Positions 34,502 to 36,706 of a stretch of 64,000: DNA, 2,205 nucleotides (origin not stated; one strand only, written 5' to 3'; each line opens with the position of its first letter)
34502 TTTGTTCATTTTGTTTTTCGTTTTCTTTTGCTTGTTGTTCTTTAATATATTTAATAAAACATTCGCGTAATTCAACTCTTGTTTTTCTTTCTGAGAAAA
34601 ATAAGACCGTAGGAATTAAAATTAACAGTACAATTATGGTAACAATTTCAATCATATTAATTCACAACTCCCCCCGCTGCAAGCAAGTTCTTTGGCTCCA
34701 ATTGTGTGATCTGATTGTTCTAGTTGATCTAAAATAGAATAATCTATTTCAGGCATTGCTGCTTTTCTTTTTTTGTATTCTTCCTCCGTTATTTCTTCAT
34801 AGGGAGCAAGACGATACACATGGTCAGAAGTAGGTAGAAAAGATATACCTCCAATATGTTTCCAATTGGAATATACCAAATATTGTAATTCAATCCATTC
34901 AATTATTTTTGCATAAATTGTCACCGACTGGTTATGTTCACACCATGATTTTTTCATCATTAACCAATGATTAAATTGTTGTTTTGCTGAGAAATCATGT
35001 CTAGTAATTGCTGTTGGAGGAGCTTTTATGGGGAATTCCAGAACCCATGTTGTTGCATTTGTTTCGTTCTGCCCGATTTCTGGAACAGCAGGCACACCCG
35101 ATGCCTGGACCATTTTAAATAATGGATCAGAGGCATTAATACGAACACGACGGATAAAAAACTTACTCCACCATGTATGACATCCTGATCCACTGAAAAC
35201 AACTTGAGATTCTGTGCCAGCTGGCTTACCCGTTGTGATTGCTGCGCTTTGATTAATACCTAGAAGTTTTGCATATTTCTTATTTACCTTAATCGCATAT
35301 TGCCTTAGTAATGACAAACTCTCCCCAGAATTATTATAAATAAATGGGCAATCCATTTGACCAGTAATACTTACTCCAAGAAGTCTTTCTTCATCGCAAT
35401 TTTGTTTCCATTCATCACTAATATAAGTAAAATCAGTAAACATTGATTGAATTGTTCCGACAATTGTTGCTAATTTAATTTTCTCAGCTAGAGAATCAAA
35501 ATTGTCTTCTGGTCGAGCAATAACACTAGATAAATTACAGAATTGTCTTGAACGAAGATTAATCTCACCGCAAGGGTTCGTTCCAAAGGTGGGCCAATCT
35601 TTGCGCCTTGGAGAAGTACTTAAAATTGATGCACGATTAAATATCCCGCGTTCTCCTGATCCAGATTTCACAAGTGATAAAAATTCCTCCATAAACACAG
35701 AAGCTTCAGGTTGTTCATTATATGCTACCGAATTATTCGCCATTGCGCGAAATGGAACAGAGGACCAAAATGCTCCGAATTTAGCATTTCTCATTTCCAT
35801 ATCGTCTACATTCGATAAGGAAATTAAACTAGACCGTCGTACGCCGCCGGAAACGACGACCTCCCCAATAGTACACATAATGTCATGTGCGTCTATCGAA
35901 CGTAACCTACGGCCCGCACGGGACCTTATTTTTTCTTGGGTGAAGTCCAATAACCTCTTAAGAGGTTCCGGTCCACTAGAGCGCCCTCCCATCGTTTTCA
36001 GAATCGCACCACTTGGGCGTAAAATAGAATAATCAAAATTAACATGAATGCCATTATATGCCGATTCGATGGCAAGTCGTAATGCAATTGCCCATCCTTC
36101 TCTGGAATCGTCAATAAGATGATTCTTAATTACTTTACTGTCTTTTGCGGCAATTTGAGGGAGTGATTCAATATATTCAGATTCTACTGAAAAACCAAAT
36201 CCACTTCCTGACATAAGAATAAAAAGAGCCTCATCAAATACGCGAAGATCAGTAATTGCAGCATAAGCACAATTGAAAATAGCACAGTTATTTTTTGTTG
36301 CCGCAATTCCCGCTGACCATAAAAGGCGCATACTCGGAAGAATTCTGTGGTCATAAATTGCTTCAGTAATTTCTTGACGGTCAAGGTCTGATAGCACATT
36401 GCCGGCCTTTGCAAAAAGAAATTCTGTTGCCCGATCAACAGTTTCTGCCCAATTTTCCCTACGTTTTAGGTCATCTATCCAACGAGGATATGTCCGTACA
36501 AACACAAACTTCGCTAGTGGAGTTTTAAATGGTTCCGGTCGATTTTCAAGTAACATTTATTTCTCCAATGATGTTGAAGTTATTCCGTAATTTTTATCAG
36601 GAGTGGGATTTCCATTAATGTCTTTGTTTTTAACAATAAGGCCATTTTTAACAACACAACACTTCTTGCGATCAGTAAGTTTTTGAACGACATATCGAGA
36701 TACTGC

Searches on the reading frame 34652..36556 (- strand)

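Call 104: search_protein_families(library=pfam, proteins=[window:34652-36556:-], max_evalue=0.001)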
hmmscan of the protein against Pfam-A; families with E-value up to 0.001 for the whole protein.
window:34652-36556:- (634 aa): 3 families
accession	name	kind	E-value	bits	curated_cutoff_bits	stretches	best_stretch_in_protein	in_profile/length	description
PF17975.6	RNR_Alpha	-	2.8e-11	44.2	26.4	1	4-83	10-100/101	Ribonucleotide reductase alpha domain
PF21995.1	RNR-II_ins_dom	-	2.4e-05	25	27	1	146-203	37-100/107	B12-dependent ribonucleotide reductase, insertion domain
PF02867.20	Ribonuc_red_lgC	-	5.6e-05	22.4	23.9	0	300-399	183-290/523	Ribonucleotide reductase, barrel domain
